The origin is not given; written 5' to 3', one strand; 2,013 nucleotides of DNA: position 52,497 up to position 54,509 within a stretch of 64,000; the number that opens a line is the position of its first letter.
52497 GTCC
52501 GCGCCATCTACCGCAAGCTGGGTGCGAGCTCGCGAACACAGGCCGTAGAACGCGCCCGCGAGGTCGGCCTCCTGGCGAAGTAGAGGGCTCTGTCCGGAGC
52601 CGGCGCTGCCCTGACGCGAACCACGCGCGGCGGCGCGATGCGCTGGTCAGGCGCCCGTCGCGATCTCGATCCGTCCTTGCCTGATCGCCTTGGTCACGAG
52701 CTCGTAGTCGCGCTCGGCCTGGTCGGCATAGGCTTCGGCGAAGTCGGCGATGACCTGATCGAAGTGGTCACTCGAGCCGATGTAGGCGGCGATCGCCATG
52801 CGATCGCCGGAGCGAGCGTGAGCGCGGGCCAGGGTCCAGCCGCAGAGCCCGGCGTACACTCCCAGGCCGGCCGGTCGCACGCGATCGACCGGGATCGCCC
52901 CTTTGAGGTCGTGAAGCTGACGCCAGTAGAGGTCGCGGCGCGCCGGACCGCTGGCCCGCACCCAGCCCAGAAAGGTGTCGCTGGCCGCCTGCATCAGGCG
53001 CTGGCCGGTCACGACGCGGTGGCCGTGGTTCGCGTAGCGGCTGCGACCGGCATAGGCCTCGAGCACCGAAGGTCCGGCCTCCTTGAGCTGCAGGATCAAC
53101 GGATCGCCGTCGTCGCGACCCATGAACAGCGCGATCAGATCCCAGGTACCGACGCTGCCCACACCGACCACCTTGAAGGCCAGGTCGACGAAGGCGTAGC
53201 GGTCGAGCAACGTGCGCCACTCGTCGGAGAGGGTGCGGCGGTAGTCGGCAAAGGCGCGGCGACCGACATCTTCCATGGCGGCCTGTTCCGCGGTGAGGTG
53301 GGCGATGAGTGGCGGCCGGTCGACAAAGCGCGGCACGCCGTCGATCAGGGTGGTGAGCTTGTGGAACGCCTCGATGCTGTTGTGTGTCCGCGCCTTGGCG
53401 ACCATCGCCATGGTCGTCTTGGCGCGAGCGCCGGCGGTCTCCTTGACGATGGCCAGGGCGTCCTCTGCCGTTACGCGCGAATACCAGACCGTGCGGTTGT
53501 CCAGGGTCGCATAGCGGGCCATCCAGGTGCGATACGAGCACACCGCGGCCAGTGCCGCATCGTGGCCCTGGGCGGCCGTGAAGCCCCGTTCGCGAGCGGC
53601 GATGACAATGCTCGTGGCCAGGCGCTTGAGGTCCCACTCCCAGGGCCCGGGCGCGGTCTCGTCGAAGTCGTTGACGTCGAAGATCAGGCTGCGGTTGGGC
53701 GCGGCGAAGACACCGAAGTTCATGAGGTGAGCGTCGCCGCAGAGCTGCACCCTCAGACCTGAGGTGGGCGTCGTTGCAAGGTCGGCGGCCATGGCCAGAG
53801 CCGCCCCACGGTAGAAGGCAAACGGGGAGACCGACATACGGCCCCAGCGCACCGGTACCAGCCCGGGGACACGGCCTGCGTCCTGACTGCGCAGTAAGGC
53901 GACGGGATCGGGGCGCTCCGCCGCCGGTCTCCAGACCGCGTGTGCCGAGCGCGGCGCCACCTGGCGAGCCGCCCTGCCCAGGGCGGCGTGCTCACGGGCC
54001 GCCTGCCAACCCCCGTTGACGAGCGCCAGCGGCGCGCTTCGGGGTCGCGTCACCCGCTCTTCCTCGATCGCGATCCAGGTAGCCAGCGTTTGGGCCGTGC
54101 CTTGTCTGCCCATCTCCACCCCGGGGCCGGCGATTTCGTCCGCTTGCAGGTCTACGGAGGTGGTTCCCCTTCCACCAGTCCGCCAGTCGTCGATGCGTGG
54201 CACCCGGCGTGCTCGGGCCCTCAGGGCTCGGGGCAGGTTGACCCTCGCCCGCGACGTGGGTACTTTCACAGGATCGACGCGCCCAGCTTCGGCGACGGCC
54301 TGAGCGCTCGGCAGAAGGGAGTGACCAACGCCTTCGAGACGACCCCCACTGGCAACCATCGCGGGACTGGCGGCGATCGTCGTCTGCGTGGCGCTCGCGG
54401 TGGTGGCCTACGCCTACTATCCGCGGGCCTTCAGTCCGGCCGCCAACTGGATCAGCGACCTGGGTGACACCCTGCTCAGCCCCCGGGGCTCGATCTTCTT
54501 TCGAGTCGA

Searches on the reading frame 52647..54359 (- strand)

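Call 39: search_protein_families(library=pfam, proteins=[window:52647-54359:-], max_evalue=0.00001)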
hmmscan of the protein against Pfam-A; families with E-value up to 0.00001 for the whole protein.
window:52647-54359:- (570 aa): 1 family
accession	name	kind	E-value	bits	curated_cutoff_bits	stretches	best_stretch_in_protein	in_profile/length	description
PF10009.15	DUF2252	-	1.9e-135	452.3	22.3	1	163-556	1-390/392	Uncharacterized protein conserved in bacteria (DUF2252)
